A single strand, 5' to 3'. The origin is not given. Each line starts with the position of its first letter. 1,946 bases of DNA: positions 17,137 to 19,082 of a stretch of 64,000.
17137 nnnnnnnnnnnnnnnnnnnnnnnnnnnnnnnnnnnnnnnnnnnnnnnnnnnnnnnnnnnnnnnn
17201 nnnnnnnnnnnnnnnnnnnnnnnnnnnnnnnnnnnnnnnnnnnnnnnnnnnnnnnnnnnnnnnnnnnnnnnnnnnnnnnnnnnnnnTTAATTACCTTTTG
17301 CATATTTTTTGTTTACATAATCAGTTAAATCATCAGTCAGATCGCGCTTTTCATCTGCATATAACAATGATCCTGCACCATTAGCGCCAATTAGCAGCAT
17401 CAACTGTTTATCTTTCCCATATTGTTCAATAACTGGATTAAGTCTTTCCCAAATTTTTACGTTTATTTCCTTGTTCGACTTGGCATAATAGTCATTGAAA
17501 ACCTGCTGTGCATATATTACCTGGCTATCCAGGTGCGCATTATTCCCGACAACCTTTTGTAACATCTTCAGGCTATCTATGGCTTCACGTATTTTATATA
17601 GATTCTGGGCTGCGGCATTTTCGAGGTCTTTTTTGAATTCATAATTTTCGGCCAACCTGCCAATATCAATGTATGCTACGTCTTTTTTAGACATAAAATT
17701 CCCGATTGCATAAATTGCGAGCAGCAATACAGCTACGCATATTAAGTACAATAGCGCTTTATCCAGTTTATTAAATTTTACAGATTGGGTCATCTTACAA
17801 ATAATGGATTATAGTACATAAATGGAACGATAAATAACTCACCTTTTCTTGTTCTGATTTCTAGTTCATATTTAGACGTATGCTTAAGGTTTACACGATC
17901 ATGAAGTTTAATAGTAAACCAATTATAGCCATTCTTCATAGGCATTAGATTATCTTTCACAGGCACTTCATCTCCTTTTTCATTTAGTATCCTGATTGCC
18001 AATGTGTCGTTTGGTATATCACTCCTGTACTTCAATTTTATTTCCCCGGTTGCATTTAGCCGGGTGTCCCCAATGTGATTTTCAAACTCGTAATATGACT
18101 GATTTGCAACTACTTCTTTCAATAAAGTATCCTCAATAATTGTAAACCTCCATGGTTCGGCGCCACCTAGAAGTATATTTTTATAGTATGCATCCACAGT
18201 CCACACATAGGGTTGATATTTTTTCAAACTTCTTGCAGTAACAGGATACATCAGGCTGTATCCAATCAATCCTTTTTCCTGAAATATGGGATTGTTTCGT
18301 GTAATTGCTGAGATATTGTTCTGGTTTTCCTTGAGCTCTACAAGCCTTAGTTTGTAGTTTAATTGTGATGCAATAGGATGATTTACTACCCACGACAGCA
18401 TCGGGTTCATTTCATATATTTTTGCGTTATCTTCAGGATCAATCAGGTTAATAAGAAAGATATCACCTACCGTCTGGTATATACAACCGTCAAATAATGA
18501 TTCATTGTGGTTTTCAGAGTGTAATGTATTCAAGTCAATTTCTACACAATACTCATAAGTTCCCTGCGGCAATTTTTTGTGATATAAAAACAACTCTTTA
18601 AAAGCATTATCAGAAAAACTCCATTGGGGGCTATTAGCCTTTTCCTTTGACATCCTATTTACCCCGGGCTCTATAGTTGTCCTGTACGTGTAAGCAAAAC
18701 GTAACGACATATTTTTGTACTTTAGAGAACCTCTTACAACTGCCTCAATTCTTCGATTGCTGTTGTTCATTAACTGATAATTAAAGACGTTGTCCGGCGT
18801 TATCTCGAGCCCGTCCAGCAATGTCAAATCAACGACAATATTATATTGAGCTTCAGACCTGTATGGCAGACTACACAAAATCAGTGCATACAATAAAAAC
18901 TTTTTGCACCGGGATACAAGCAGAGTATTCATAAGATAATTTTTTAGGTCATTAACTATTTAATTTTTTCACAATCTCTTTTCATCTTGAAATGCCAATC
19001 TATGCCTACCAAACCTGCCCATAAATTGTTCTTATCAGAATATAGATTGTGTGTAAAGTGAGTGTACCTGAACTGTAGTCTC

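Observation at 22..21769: Seven-gene operon coupling two giant SpvB-N/YD-repeat proteins to a private envelope module: candidate undescribed RHS/Tc-like toxin export or delivery system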

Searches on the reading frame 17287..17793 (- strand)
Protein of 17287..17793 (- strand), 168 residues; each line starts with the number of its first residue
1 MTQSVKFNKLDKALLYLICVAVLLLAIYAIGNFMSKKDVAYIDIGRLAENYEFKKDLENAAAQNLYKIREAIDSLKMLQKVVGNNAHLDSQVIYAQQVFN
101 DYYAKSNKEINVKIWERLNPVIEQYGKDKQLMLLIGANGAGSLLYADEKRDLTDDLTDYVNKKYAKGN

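Call 4: search_protein_families(library=pfam, proteins=[window:17287-17793:-], max_evalue=0.1)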
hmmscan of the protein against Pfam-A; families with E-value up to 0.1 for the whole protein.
window:17287-17793:- (168 aa): 2 families
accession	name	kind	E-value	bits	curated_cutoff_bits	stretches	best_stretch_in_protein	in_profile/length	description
PF03938.19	OmpH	-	5.5e-08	33.6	32.4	1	94-156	76-137/141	Outer membrane protein (OmpH-like)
PF17004.11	SRP_TPR_like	-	1.5e-06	28.7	35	1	35-105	18-89/109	Putative TPR-like repeat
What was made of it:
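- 17287..17793 (-): Gene 3. 168-aa membrane-anchored Skp/OmpH-like chaperone. Pfam OmpH 33.6 bits against a cut-off of 32.4 (call 4).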

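Call 6: search_protein_families(library=ncbifam, proteins=[window:17287-17793:-], max_evalue=0.1)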
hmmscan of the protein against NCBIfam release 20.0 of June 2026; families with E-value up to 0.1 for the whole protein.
window:17287-17793:- (168 aa): 1 family
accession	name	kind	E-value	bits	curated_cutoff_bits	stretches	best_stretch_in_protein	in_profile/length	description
NF008047.0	PRK10780.1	equivalog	0.043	13.8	237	1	46-157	55-161/165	molecular chaperone Skp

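Call 10: find_encoding_contigs(protein=window:17287-17793:-, flank=10000, max_places=6)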
Protein window:17287-17793:- (168 aa): 13 contigs read that carry it; 6 places shown.
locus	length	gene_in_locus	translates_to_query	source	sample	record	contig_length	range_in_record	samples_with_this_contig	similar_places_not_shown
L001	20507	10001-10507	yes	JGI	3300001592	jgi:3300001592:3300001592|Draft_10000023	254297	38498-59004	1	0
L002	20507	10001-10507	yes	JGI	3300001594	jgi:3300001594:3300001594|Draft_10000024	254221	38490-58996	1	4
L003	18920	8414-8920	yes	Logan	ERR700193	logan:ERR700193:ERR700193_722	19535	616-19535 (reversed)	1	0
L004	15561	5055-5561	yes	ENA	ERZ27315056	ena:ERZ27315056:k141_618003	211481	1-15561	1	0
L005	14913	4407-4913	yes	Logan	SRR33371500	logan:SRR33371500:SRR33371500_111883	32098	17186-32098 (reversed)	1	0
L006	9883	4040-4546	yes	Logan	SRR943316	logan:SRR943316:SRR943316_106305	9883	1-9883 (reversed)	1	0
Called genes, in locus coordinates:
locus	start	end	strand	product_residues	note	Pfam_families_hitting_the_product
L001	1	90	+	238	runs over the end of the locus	PF00583:Acetyltransf_1, PF13673:Acetyltransf_10, PF13508:Acetyltransf_7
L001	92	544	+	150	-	-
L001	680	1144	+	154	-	PF03358:FMN_red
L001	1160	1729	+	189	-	PF28548:4TM_phosphoesterase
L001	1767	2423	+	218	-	PF00149:Metallophos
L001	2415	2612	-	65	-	-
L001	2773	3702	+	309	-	PF01370:Epimerase, PF16363:GDP_Man_Dehyd (faint), PF08338:DUF1731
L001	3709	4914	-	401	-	PF05222:AlaDh_PNT_N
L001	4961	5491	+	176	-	PF07743:HSCB_C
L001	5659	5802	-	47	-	-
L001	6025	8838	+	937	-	-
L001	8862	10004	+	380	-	-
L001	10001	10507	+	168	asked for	PF17004:SRP_TPR_like (weak), PF03938:OmpH (weak)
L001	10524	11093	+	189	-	-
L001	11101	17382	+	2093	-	-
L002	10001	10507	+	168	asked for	PF17004:SRP_TPR_like (weak), PF03938:OmpH (weak)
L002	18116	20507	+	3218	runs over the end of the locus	-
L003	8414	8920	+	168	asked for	PF17004:SRP_TPR_like (weak), PF03938:OmpH (weak)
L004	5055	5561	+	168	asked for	PF17004:SRP_TPR_like (weak), PF03938:OmpH (weak)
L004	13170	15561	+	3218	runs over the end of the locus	-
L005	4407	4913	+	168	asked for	PF17004:SRP_TPR_like (weak), PF03938:OmpH (weak)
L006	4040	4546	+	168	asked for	PF17004:SRP_TPR_like (weak), PF03938:OmpH (weak)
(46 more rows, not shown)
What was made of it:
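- Checked: Independent gene callers find the same genes on metagenome contigs (call 10).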

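Call 107: search_solved_structures(query=A6, max_evalue=1)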
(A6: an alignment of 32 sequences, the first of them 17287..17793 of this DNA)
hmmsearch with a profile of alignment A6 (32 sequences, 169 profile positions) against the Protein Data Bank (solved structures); distinct sequences matched with E-value up to 1: 20.
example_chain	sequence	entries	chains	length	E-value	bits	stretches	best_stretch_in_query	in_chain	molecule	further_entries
1sg2_A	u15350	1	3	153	8.2e-08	35.4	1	30-159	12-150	Seventeen Kilodalton Protein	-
1u2m_A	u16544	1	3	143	2.8e-07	33.7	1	32-159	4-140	Histone-like protein HLP-1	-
9yju_A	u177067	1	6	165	0.00025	24.1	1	32-163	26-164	Outer membrane protein H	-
9yjt_K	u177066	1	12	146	0.00027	24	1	32-163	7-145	Outer membrane protein H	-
9nhx_A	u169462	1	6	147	0.0003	23.9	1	32-163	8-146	Outer membrane protein OmpH, putative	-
8gl8_G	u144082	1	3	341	0.0014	21.7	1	13-163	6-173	Periplasmic chaperone for outer membrane proteins Skp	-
4kqt_A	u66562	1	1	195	0.0063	19.5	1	58-158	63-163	Putative outer membrane chaperone (OmpH-like)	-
4l8i_A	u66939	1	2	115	0.015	18.3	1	48-113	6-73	RSV epitope scaffold FFL_005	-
4ju0_B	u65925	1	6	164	0.057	16.4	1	45-108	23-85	Hemagglutinin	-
4jtv_B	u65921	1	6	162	0.06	16.4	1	45-108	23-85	Hemagglutinin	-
4jtx_B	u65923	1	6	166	0.061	16.3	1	45-108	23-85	Hemagglutinin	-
3al4_B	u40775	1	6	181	0.083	15.9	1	45-108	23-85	Hemagglutinin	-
5gjs_B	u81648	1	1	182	0.084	15.9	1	45-108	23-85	Hemagglutinin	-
4eda_B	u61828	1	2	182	0.084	15.9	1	45-108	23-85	Hemagglutinin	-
7xr3_Z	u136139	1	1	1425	0.21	14.6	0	103-164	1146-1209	VP1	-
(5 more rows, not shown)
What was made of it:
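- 17287..17793 (-): The family profile hits E. coli Skp 1sg2 at 8e-8 and 1u2m at 3e-7, nearly full length (call 107).
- On Skp/OmpH chaperone (168-aa protein): The family profile against 1sg2 gives 8e-8 over aa 30-159 (call 107).
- Closest known: LolA3. Same: The 168-aa family matches Skp structures (call 107).
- Skp homology (calls 4, 107). A Skp homolog appears in a solved F. johnsoniae complex that I recall to be the T9SS translocon (PDB 8gl8_G, hit in call 107).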

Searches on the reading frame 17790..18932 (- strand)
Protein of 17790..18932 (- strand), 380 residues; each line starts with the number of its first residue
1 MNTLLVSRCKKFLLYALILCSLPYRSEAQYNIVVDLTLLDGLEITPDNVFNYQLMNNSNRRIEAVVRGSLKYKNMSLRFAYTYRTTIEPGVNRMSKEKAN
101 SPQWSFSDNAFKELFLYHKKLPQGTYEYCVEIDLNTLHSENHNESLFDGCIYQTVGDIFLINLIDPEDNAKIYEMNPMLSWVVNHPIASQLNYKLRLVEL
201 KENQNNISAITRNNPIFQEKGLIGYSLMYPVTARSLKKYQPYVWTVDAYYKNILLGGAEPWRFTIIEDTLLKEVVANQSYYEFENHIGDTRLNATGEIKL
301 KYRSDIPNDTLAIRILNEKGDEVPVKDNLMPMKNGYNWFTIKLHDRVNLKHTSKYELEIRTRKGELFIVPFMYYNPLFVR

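Call 4: search_protein_families(library=pfam, proteins=[window:17790-18932:-], max_evalue=0.1)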
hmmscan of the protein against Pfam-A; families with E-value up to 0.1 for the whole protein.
window:17790-18932:- (380 aa): 0 families

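Call 6: search_protein_families(library=ncbifam, proteins=[window:17790-18932:-], max_evalue=0.1)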
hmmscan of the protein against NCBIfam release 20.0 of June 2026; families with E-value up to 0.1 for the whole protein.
window:17790-18932:- (380 aa): 0 families

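Call 31: search_solved_structures(query=A4, max_evalue=10)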
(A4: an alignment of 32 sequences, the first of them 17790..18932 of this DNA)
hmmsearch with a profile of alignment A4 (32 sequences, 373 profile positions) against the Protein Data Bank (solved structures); distinct sequences matched with E-value up to 10: 4.
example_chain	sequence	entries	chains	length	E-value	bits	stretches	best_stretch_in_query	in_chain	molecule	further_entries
9hqv_Bi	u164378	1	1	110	0.4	12.9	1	70-143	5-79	us13m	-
1qa9_A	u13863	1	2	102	0.57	12.4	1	275-319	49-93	HUMAN CD2 PROTEIN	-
1cdb_A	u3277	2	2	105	0.65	12.2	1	275-319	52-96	CD2 | HUMAN CD2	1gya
2mhy_A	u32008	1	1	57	1.7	10.8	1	117-145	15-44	Plethodontid modulating factor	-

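Call 89: search_protein_families(library=pfam, alignment_id=A4, max_evalue=0.01)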
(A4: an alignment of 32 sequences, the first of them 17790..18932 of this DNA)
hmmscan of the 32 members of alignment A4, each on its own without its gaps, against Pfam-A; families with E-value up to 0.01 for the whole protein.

A. member 1, window:17790-18932:- (380 aa): 0 families

B. families by the number of members that match (of 32 scanned): 8 families
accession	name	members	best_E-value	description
PF25788.1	Ig_Rha78A_N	8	0.00041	Rha78A-like, N-terminal immunoglobulin domain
PF02331.20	P35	2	0.0078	Apoptosis preventing protein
PF06051.17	DUF928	2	0.0089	Domain of Unknown Function (DUF928)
PF13860.13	FlgD_ig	1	0.00059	FlgD Ig-like domain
PF07198.17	DUF1410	1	0.0025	Protein of unknown function (DUF1410)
PF18962.6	Por_Secre_tail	1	0.0043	Secretion system C-terminal sorting domain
PF18539.7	DUF5625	1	0.0073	Domain of unknown function (DUF5625)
PF25426.1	AAA_lid_BCS1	1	0.0086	Mitochondrial chaperone BCS1-like, ATPase lid domain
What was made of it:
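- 17790..18932 (-): Gene 2. 380-aa secreted Ig-like/beta-sandwich protein with an invariant Cys pair (C129, C150). Weak Ig-domain hits in 8 of 32 members (call 89).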
